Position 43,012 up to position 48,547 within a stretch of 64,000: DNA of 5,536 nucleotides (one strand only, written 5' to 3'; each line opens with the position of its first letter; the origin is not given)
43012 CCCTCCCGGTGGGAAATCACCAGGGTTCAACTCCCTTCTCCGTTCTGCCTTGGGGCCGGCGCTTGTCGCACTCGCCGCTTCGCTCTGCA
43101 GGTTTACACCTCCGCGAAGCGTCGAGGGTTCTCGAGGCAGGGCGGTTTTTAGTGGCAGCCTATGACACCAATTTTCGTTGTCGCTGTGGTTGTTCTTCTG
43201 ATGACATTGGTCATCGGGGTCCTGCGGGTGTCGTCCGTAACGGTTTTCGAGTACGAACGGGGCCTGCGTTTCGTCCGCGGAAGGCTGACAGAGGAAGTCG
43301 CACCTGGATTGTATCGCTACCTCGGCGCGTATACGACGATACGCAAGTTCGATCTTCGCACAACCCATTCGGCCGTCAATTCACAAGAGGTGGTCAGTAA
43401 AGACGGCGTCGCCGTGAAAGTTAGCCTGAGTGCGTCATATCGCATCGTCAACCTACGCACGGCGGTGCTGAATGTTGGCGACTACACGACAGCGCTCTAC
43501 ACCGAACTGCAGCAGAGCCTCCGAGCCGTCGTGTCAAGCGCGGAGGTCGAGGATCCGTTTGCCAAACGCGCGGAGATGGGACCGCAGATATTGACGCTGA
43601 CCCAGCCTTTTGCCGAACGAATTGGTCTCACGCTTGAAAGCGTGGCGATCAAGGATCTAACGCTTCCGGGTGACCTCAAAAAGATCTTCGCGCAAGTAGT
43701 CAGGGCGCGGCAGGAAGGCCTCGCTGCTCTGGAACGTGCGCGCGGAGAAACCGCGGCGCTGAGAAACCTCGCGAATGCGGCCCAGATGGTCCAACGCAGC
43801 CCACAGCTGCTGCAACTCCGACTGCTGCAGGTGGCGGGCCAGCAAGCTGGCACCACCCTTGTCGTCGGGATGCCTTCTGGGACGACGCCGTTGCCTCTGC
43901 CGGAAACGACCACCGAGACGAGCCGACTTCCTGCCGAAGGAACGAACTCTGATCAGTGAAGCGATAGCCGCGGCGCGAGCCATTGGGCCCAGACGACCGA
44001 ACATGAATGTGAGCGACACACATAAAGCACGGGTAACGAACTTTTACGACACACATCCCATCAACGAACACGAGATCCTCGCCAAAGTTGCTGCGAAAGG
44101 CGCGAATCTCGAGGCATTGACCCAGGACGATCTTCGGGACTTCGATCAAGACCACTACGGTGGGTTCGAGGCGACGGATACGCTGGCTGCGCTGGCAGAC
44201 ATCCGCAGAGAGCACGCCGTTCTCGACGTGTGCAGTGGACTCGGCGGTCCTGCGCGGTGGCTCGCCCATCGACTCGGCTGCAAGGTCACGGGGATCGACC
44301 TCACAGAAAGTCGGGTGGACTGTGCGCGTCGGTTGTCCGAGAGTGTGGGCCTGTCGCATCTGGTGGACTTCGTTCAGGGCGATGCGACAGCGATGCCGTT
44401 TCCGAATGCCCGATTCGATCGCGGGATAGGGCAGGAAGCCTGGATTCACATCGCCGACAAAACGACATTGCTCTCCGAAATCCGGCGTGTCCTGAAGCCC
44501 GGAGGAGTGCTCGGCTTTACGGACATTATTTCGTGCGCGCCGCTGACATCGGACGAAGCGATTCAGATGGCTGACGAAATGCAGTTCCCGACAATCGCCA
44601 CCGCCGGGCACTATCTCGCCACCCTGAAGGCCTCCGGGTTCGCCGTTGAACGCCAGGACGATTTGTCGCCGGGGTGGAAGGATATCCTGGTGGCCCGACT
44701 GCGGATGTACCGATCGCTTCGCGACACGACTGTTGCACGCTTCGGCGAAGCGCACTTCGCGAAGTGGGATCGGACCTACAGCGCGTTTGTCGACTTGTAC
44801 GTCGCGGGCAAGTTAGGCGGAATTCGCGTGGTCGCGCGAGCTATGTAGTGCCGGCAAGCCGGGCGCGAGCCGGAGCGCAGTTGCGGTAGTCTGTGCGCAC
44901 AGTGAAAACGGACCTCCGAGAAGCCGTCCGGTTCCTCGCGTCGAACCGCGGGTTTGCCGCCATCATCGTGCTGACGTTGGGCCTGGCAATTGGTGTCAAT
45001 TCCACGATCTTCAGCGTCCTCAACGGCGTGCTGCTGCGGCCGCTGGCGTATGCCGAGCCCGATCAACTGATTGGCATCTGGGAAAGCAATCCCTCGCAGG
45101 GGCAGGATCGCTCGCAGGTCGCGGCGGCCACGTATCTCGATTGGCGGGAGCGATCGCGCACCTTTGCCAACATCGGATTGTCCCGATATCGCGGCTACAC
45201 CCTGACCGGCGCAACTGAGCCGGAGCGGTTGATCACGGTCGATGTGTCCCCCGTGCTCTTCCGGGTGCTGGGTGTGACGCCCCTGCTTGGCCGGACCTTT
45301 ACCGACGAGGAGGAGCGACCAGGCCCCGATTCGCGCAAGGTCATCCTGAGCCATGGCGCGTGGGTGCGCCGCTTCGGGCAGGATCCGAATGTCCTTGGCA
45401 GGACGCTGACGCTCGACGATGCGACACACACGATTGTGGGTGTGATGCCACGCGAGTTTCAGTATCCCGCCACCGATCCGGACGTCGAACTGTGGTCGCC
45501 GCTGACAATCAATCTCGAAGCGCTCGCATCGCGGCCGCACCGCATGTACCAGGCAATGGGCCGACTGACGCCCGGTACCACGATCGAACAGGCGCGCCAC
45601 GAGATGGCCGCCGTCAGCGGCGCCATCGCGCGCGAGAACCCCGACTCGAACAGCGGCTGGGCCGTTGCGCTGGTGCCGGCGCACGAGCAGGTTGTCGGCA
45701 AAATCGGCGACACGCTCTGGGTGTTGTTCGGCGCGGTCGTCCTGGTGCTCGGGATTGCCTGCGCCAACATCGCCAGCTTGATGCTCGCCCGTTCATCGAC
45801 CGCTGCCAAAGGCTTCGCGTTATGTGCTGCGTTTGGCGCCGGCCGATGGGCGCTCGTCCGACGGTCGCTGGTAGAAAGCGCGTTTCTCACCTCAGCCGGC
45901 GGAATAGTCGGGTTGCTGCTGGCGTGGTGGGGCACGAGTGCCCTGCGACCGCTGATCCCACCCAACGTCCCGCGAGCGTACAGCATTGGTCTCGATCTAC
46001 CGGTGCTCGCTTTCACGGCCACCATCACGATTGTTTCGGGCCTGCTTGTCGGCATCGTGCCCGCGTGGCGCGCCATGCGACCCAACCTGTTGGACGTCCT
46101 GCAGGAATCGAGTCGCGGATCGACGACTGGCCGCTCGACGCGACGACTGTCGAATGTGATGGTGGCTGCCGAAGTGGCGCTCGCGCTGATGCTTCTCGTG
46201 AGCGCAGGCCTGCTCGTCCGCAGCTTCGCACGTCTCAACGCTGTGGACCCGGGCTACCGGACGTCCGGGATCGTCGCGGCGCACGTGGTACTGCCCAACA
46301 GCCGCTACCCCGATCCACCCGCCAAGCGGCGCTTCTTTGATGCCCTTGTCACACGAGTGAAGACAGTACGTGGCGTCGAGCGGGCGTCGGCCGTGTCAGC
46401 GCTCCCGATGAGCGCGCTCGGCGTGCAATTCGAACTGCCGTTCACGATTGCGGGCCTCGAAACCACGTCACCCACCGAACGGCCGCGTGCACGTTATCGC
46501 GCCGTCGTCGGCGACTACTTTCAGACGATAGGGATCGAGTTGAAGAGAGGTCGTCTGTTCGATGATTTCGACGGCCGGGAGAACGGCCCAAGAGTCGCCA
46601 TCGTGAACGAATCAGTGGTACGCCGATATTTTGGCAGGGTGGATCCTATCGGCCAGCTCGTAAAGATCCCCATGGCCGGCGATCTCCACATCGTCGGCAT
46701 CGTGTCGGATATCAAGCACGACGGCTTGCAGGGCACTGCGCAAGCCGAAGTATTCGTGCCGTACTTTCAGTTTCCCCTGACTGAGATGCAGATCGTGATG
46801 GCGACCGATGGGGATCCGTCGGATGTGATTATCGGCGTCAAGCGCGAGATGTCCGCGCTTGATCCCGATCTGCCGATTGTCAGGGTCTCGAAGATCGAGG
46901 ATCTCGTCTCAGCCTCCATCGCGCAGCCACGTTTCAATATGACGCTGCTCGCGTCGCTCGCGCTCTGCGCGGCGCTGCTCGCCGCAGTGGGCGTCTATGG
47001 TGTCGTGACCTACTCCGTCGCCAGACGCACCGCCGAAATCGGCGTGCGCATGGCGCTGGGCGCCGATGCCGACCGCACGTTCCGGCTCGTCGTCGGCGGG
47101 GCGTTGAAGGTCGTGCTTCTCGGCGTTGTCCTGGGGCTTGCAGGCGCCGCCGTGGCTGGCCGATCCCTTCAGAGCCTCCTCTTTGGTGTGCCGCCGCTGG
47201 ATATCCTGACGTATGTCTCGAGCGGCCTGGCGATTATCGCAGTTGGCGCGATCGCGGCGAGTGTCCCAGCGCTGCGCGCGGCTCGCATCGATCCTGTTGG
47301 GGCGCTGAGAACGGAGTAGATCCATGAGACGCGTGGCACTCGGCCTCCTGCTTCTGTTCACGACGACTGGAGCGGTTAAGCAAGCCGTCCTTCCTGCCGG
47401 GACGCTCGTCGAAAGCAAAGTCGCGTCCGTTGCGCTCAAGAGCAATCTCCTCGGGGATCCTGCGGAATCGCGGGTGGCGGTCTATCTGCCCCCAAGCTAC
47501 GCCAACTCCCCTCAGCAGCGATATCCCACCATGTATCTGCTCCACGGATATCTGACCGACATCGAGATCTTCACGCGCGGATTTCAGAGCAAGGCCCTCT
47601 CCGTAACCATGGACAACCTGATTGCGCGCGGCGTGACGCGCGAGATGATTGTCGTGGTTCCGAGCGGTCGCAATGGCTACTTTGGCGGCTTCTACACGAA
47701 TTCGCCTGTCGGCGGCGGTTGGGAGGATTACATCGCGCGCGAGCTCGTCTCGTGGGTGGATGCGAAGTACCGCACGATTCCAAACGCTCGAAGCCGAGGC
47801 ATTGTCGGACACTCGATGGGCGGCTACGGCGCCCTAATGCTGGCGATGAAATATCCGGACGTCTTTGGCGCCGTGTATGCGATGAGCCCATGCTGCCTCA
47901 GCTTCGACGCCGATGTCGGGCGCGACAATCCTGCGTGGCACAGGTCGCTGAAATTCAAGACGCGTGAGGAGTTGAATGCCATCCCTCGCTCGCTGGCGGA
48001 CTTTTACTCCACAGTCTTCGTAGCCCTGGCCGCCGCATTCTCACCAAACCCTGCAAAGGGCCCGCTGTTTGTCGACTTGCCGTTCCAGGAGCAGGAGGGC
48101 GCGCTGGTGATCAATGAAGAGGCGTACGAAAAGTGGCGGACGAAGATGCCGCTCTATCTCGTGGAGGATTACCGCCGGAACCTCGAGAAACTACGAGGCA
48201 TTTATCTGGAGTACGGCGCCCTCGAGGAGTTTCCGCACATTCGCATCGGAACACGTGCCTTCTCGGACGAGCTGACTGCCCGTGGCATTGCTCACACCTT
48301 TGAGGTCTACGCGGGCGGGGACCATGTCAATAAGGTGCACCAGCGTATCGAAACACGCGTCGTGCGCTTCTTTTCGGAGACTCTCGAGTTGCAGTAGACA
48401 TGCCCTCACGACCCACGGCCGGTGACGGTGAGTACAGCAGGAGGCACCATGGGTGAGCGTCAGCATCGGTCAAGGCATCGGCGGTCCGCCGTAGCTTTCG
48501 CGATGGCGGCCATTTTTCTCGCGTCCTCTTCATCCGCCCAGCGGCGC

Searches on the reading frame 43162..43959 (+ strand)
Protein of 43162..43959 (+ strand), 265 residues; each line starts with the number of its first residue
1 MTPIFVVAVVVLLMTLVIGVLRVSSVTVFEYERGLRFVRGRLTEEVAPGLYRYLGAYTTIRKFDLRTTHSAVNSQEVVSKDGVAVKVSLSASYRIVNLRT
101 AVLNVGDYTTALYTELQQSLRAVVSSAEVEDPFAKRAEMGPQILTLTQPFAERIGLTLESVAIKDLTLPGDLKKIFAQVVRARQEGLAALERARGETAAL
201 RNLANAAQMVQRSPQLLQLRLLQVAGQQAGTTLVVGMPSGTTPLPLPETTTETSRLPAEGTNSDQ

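Call 96: search_protein_families(library=pfam, proteins=[window:43162-43959:+], max_evalue=0.00001)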
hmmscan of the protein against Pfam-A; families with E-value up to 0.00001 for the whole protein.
window:43162-43959:+ (265 aa): 1 family
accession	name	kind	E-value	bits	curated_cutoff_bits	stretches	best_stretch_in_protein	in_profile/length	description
PF01145.31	Band_7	-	1.1e-28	100.9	23.6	1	28-196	3-175/176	SPFH domain / Band 7 family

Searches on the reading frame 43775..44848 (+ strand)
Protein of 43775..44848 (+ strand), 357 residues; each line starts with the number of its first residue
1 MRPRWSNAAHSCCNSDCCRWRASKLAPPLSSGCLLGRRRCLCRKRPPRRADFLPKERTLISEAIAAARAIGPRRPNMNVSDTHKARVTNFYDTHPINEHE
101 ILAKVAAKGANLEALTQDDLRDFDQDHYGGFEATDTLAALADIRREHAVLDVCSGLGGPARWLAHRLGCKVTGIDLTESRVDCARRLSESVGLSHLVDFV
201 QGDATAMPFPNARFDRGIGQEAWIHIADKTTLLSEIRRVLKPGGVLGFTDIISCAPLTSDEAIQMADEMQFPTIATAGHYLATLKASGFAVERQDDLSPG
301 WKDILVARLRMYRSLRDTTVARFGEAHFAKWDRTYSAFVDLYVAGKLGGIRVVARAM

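Call 96: search_protein_families(library=pfam, proteins=[window:43775-44848:+], max_evalue=0.00001)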
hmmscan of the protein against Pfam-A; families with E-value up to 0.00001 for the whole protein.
window:43775-44848:+ (357 aa): 7 families
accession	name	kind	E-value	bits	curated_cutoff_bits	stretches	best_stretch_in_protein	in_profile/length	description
PF08241.18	Methyltransf_11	-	2.8e-20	73.2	21.2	1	150-246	1-93/95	Methyltransferase domain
PF13649.12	Methyltransf_25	-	1.8e-19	70.7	27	1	149-244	1-97/97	Methyltransferase domain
PF13847.12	Methyltransf_31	-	1.7e-13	50.9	27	1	145-253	3-114/145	Methyltransferase domain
PF01209.24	Ubie_methyltran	-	1.9e-10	40.9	20.1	1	143-248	45-151/233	ubiE/COQ5 methyltransferase family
PF08242.18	Methyltransf_12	-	1.5e-08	35.7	30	1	150-246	1-98/98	Methyltransferase domain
PF13489.12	Methyltransf_23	-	3.9e-08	33.6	27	1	135-290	11-160/164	Methyltransferase domain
PF09445.16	Methyltransf_15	-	6.8e-06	26.2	22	1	148-206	3-60/165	RNA cap guanine-N2 methyltransferase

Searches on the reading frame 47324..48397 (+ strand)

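Call 97: search_protein_families(library=pfam, proteins=[window:47324-48397:+], max_evalue=0.00001)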
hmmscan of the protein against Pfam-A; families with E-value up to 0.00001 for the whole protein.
window:47324-48397:+ (357 aa): 3 families
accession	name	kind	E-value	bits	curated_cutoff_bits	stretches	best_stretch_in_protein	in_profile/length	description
PF00756.26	Esterase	-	5e-34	118.6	22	1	48-335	7-236/251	Putative esterase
PF00561.26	Abhydrolase_1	-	7.1e-07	29.6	25.8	1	126-203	40-103/245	alpha/beta hydrolase fold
PF12697.13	Abhydrolase_6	-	1.2e-06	29.8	26.3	1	72-334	3-204/217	Alpha/beta hydrolase family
